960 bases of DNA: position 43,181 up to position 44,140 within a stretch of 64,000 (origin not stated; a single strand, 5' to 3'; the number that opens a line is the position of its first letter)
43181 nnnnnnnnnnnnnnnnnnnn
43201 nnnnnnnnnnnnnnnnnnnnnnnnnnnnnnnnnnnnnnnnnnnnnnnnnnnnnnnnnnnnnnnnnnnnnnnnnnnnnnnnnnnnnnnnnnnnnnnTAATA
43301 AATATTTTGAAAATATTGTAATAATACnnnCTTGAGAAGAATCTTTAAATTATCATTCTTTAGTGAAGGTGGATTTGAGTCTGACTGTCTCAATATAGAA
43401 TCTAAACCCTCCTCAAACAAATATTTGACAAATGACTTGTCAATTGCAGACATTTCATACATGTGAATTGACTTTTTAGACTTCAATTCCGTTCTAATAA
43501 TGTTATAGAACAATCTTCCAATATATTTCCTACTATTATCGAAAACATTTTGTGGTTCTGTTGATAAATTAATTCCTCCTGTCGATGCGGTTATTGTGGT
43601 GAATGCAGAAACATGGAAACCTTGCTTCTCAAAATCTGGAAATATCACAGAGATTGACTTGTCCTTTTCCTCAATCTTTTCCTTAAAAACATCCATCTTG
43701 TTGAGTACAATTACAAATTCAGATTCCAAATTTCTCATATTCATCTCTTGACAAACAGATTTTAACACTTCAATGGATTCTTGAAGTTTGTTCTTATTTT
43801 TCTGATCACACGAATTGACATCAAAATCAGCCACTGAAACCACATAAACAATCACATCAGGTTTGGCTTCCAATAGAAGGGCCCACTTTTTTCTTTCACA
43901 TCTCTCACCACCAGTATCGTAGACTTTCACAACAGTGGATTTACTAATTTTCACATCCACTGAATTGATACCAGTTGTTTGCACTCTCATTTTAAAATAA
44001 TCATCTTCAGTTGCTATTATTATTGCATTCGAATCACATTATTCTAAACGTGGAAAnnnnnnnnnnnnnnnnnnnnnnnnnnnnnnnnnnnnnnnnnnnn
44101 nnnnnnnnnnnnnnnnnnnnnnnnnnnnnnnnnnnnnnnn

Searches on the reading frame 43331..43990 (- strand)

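Call 44: search_protein_families(library=pfam, proteins=[window:43331-43990:-], max_evalue=0.01)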
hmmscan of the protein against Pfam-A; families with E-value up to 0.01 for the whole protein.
window:43331-43990:- (220 aa): 4 families
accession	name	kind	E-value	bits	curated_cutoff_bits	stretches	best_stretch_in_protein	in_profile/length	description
PF00503.26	G-alpha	-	9.7e-34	117.4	48.8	1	2-195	167-329/333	G-protein alpha subunit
PF00025.27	Arf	-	7.1e-07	29.3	22.3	1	5-108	45-134/174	ADP-ribosylation factor family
PF04670.18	Gtr1_RagA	-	0.003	17.5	22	1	5-109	34-131/232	Gtr1/RagA G protein conserved region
PF00009.33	GTP_EFTU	-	0.0049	16.9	26.5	1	83-193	117-180/188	Elongation factor Tu GTP binding domain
